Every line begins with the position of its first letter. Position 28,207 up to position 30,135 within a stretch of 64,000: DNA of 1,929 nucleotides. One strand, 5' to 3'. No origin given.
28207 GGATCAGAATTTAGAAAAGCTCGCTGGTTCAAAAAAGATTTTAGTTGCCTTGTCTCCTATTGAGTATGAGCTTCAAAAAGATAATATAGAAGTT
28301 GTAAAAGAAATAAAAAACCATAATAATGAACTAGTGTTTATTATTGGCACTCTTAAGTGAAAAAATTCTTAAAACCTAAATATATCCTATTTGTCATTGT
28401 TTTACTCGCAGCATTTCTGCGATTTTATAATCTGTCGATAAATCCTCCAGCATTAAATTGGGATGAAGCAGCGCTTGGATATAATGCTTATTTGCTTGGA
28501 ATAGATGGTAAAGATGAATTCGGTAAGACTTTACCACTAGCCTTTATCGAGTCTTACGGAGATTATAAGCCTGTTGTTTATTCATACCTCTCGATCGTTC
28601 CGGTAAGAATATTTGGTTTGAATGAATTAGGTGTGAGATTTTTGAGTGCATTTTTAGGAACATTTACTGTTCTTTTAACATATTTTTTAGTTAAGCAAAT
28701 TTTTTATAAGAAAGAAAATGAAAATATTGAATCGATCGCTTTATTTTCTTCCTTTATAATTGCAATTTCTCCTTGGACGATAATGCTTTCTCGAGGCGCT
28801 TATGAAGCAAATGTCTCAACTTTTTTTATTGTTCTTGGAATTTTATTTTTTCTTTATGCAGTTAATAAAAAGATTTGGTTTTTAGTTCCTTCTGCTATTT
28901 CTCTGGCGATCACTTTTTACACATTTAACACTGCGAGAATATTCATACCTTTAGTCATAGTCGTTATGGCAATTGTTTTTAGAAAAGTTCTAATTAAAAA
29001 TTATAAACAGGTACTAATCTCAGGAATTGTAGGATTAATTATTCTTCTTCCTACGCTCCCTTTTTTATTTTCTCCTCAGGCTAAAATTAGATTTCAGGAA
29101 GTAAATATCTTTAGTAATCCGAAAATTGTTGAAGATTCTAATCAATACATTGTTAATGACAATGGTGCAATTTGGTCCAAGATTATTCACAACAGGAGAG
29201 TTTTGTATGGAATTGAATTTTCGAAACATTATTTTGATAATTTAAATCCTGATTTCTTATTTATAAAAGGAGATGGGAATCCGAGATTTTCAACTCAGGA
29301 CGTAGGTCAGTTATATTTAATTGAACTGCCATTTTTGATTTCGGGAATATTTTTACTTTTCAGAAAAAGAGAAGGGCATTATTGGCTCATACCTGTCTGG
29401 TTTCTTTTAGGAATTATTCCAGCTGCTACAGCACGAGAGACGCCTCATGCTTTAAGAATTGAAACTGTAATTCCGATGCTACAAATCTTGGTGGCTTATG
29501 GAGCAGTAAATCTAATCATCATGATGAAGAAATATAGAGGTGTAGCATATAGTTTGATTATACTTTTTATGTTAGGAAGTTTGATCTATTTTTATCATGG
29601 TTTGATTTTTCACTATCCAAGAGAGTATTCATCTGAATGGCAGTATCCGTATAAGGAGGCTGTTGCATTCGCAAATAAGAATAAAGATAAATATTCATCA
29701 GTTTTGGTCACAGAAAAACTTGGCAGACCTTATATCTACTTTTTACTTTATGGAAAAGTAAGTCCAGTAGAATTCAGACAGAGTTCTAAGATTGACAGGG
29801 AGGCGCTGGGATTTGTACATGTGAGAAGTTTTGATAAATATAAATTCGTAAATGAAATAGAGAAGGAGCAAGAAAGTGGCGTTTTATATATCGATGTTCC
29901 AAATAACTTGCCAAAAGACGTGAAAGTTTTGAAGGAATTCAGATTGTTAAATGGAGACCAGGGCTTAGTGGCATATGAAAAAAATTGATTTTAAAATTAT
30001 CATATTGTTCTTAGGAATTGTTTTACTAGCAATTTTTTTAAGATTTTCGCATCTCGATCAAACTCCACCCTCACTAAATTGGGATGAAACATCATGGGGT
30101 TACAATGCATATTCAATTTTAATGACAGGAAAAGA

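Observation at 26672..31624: Three tandem ArnT/PMT-like GT-C paralogues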

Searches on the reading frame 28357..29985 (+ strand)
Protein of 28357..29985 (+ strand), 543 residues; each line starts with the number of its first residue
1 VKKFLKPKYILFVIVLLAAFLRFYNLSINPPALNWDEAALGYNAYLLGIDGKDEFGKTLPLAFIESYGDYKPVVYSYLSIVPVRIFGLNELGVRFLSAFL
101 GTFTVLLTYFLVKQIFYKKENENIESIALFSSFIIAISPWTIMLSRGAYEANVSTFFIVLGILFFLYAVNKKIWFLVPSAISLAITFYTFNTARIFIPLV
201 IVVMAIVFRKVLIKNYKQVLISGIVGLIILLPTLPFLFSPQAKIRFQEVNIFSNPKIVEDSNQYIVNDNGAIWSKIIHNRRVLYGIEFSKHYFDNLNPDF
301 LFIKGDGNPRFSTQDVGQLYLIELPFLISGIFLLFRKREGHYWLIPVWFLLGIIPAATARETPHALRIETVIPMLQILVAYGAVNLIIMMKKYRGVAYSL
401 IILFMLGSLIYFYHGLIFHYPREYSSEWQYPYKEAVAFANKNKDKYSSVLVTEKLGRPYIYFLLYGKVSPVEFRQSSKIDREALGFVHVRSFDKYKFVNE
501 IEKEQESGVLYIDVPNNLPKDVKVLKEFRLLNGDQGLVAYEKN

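Call 4: search_protein_families(library=pfam, proteins=[window:28357-29985:+], max_evalue=0.1)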
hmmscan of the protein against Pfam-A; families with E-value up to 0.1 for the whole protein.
window:28357-29985:+ (543 aa): 3 families
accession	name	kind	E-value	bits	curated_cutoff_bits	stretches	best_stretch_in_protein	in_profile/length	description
PF02366.24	PMT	-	2.4e-12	47.4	22.7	1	14-230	3-228/245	Dolichyl-phosphate-mannose-protein mannosyltransferase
PF13231.12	PMT_2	-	1.1e-08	35.9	26.1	1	71-234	2-158/160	Dolichyl-phosphate-mannose-protein mannosyltransferase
PF19529.4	DUF6057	-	7.2e-05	22.3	29.8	1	95-241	71-219/569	Family of unknown function (DUF6057)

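Call 10: search_protein_families(library=ncbifam, proteins=[window:28357-29985:+], max_evalue=0.01)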
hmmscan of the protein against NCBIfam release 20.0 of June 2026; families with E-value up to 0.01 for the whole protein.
window:28357-29985:+ (543 aa): 1 family
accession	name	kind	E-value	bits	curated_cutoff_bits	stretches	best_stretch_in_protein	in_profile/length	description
NF009784.2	PRK13279.1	equivalog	2.9e-05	22.9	567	1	71-230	61-215/539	lipid IV(A) 4-amino-4-deoxy-L-arabinosyltransferase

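Call 12: find_homologous_proteins(query=window:28357-29985:+, max_evalue=0.00001)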
Query window:28357-29985:+ (543 aa): 4715 proteins with E <= 0.00001 among 8000 candidates; the best 120 are listed.
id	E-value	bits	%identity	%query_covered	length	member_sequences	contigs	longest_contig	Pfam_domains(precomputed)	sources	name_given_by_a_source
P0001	0.0e+0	1198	100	100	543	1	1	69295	PF02366.25,PF13231.13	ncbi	-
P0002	6.5e-249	845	69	100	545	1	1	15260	PF02366.25,PF13231.13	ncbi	-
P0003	5.5e-246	836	67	100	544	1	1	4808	PF02366.25,PF13231.13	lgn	-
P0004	4.0e-241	820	66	100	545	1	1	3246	PF02366.25,PF13231.13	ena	-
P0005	7.6e-239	812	67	96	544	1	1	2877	PF02366.25,PF13231.13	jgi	jgi:4-amino-4-deoxy-L-arabinose transferase-like glycosyltransferase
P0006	4.2e-237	806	67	96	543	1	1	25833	PF02366.25,PF13231.13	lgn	-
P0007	2.4e-233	794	64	100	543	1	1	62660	PF02366.25,PF13231.13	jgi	-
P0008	6.4e-233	793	65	100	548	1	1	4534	PF02366.25,PF13231.13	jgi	jgi:4-amino-4-deoxy-L-arabinose transferase-like glycosyltransferase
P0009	1.0e-231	789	65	99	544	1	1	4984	PF02366.25,PF13231.13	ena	-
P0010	2.2e-231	788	64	99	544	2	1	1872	PF02366.25,PF13231.13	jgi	-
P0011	1.4e-230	785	65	100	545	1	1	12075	PF02366.25,PF13231.13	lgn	-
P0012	4.7e-230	783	63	100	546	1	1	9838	PF02366.25,PF13231.13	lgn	-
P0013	7.2e-230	783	64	97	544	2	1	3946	PF02366.25,PF13231.13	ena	-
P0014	5.7e-229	780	65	100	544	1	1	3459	PF02366.25,PF13231.13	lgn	-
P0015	5.9e-227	773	66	95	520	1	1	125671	PF02366.25,PF13231.13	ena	-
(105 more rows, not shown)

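Call 29: predict_structure(alignment_id=A2)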
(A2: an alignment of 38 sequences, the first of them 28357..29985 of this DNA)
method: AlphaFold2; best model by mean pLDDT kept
length: 543 residues; sequences in the alignment: 38
mean_pLDDT: 88.8   pTM: 0.89
mean pLDDT of the five models: 88.8, 87.8, 87.7, 85.5, 83.3
residues with pLDDT >= 90: 327; 70-90: 187; 50-70: 26; < 50: 3
segments of 3 or more residues with pLDDT < 50: 1-3
pLDDT, mean of each block of 10 residues (from residue 1): 71 97 85 86 95 90 82 92 94 93 96 84 88 94 81 92 97 97 92 89 97 97 96 84 78 86 90 89 90 86 76 76 94 91 93 86 60 92 93 91 94 87 77 93 95 89 94 93 80 93 86 89 92 90 89
secondary structure, 60 per line:
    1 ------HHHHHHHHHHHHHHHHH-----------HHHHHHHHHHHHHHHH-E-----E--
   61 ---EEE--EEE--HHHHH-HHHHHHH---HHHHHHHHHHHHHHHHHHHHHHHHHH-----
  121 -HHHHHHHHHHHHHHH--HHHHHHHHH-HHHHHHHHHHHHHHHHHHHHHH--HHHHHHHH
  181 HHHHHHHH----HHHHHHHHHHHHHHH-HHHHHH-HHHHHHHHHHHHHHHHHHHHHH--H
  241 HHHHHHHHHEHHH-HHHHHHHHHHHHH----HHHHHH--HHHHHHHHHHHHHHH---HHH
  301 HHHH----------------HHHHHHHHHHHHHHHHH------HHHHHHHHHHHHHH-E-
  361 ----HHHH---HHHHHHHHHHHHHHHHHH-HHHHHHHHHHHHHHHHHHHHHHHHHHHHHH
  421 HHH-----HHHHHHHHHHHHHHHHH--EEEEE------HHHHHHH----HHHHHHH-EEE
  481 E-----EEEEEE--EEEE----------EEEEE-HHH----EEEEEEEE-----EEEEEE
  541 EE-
elements in order: H7-23 H35-50 E64-66 E69-71 H74-78 H80-86 H90-115 H122-136 H139-147 H149-170 H173-188 H193-207 H209-214 H216-237 H240-249 H255-267 H272-277 H280-294 H298-304 H321-337 H344-357 H365-368 H372-389 H391-423 H429-445 E448-452 H459-465 H470-476 E478-481 E487-492 E495-498 E509-513 E522-529 E535-542

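Call 32: fold_search(model_id=the predicted structure, library=pdb)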
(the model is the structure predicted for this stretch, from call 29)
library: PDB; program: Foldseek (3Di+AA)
matches with E <= 10: 219; with E <= 0.001: 21
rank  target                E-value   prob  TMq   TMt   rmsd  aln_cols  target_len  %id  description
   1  8b6l_I                3.0e-08  1.00  0.53  0.43  12.2       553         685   14  Subtomogram average of the human Sec61-TRAP-OSTA-translocon (released 2022-12-07)
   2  7e9s_A                5.1e-08  1.00  0.50  0.33  12.2       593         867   12  Archaeal oligosaccharyltransferase AglB from Archaeoglobus fulgidus in complex with an inhibitory peptide and a dolich (released 2021-09-08)
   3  3wak                  1.1e-07  1.00  0.50  0.34  12.6       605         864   12  Crystal structure of the Archaeoglobus fulgidus oligosaccharyltransferase (O29867_ARCFU) in the apo form (released 2013-10-30)
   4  6s7o_A                4.7e-07  1.00  0.52  0.45  12.2       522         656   13  Cryo-EM structure of human oligosaccharyltransferase complex OST-A (released 2019-12-18)
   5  5f15                  8.0e-07  1.00  0.55  0.55  11.1       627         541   12  Crystal Structure of ArnT from Cupriavidus metallidurans bound to Undecaprenyl phosphate (released 2016-02-17)
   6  8agc_A                1.1e-06  1.00  0.49  0.40  12.4       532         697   15  Structure of yeast oligosaccharylransferase complex with lipid-linked oligosaccharide and non-acceptor peptide bound (released 2022-12-07)
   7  8pn9_A                1.4e-06  1.00  0.53  0.45  12.2       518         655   14  Structure of human oligosaccharyltransferase OST-A complex bound to NGI-1 (released 2024-05-08)
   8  6ftg_5                1.4e-06  1.00  0.52  0.45  12.6       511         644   16  Subtomogram average of OST-containing ribosome-translocon complexes from canine rough microsomal membranes (released 2018-03-21)
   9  5ezm                  1.5e-06  1.00  0.56  0.56   8.2       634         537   12  Crystal Structure of ArnT from Cupriavidus metallidurans in the apo state (released 2016-02-17)
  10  7oci_F                1.7e-06  1.00  0.49  0.42  11.8       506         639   15  Cryo-EM structure of yeast Ost6p containing oligosaccharyltransferase complex (released 2022-02-16)
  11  6ezn_F                2.7e-06  1.00  0.52  0.44  10.1       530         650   14  Cryo-EM structure of the yeast oligosaccharyltransferase (OST) complex (released 2018-01-17)
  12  8age_A                4.1e-06  1.00  0.51  0.44   9.7       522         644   14  Structure of yeast oligosaccharylransferase complex with acceptor peptide bound (released 2022-12-07)
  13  8agb_A                9.9e-06  1.00  0.50  0.43  11.7       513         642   15  Structure of yeast oligosaccharylransferase complex with lipid-linked oligosaccharide bound (released 2022-12-07)
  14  9s6t_A                1.4e-05  1.00  0.53  0.59   9.7       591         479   14  Ternary cryo-EM structure of chicken ALG12 with Dol25-PP-GlcNAc2Man7, Dol25-P-Man, and Fab (released 2026-03-18)
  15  6gxc_A                3.0e-05  1.00  0.50  0.39  12.6       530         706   14  Bacterial oligosaccharyltransferase PglB in complex with an inhibitory peptide and a reactive lipid-linked oligosaccha (released 2018-11-14)
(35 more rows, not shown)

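Call 33: search_solved_structures(query=A2, max_evalue=10, show_alignments=5)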
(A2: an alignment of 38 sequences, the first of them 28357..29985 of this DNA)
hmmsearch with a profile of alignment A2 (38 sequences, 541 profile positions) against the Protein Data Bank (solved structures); distinct sequences matched with E-value up to 10: 1.
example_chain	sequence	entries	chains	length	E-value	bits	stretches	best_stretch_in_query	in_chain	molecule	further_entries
5ezm_A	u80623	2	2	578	0.00027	23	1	71-234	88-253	4-amino-4-deoxy-L-arabinose transferase or related glycosyltransferases of PMT family | 4-amino-4-deoxy-L-arabinose (L-Ara4N) transferase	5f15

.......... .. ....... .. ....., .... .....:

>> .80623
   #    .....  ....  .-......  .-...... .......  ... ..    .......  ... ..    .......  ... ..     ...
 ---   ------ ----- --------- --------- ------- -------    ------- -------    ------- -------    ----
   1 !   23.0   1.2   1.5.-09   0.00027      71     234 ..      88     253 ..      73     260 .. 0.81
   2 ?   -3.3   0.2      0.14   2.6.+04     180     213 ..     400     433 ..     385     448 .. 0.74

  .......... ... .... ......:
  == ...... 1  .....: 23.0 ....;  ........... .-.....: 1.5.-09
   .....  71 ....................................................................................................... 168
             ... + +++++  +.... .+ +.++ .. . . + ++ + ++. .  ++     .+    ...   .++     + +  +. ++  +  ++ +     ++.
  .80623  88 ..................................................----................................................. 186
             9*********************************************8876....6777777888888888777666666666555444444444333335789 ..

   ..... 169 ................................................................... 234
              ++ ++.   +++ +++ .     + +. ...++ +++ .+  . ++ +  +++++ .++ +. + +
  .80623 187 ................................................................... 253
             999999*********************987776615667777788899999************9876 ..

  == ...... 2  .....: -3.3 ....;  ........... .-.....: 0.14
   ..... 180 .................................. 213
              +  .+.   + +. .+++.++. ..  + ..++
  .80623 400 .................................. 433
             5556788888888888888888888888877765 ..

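Call 61: find_encoding_contigs(protein=P0001, flank=1000, max_places=2)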
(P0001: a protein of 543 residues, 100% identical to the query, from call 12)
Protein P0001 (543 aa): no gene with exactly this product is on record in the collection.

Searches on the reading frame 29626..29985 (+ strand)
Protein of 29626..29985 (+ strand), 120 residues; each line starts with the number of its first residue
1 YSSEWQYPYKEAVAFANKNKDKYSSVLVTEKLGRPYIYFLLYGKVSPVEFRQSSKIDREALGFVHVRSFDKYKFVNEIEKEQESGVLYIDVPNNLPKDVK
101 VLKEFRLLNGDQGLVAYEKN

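Call 55: predict_structure(alignment_id=A3)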
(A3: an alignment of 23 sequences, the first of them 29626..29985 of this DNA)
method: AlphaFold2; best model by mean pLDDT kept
length: 120 residues; sequences in the alignment: 23
mean_pLDDT: 93.6   pTM: 0.86
mean pLDDT of the five models: 93.6, 93.1, 92.7, 92.2, 92.1
residues with pLDDT >= 90: 103; 70-90: 14; 50-70: 3; < 50: 0
segments of 3 or more residues with pLDDT < 50: none
pLDDT, mean of each block of 10 residues (from residue 1): 79 97 97 93 96 94 92 95 96 93 95 96
secondary structure, 60 per line:
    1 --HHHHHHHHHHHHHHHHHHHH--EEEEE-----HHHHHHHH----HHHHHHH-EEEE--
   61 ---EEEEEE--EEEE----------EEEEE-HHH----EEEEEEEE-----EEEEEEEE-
elements in order: H3-22 E25-29 H35-42 H47-53 E55-58 E64-69 E72-75 E86-90 E99-106 E112-119

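Call 57: fold_search(model_id=the predicted structure, library=pdb)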
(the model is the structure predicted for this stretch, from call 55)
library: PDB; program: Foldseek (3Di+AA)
matches with E <= 10: 958; with E <= 0.001: 0
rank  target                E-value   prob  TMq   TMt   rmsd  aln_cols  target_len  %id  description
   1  4p83_C                6.2e-02  0.16  0.25  0.20  11.8       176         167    9  Structure of engineered PyrR protein (PURPLE PyrR) (released 2014-12-17)
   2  5yw5_C                9.8e-02  0.21  0.25  0.18   9.1       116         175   16  Crystal structure of Adenine phosphoribosyltransferase from Francisella tularensis in complex with adenine (released 2018-01-03)
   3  5i9q_H                1.8e-01  0.06  0.14  0.09  14.6       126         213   10  Crystal structure of 3BNC55 Fab in complex with 426c.TM4deltaV1-3 gp120 (released 2016-05-04)
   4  8pe9_H                2.0e-01  0.08  0.13  0.09  13.5        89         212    8  Complex between DDR1 DS-like domain and PRTH-101 Fab (released 2023-06-28)
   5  5uy3_A                2.1e-01  0.07  0.14  0.09  19.9       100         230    9  Crystal structure of human Fab PGT144, a broadly reactive and potent HIV-1 neutralizing antibody (released 2017-04-19)
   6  1y0b_D                2.3e-01  0.11  0.22  0.16   8.5       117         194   12  Crystal Structure of Xanthine Phosphoribosyltransferase from Bacillus subtilis. (released 2005-02-22)
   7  7pb2_I                3.0e-01  0.06  0.13  0.10  15.6        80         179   11  Crystal structure of JDI TCR in complex with HLA-A*11:01 bound to KRAS G12D peptide (VVVGADGVGK) (released 2022-07-20)
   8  4rqq_H                3.0e-01  0.05  0.14  0.08  19.8       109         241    6  Crystal structure of human Fab PGDM1400, a broadly reactive and potent HIV-1 neutralizing antibody (released 2014-11-19)
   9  7y3h                  3.2e-01  0.16  0.38  0.16   8.6       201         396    7  Crystal Structure of Diels-Alderase ApiI in complex with SAM and product (released 2023-06-14)
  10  1uwg_H                3.2e-01  0.06  0.15  0.10  14.7       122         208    6  Molecular Mechanism of Enantioselective Proton Transfer to Carbon in Catalytic Antibody 14D9 (released 2004-02-27)
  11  8qzr_H                3.6e-01  0.04  0.15  0.09  15.8       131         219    7  SARS-CoV-2 delta RBD complexed with BA.4/5-9 Fab (released 2024-04-03)
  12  3qpq_D                4.4e-01  0.04  0.14  0.09  15.5       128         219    7  Crystal structure of ANTI-TLR3 antibody C1068 FAB (released 2011-08-10)
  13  5tjd_H                4.7e-01  0.04  0.14  0.09  13.4       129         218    6  Computer-based rational design of improved functionality for antibody catalysts toward organophosphorus compounds (released 2018-05-02)
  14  8sos_E                4.7e-01  0.04  0.14  0.07  17.4        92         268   14  Human CD1d presenting sphingomyelin C24:1 in complex with VHH nanobody 1D17 (released 2023-12-13)
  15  3ozf_A                5.0e-01  0.18  0.29  0.17   8.7        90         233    4  Crystal Structure of Plasmodium falciparum Hypoxanthine-Guanine-Xanthine Phosphoribosyltransferase in complex with hyp (released 2011-09-28)
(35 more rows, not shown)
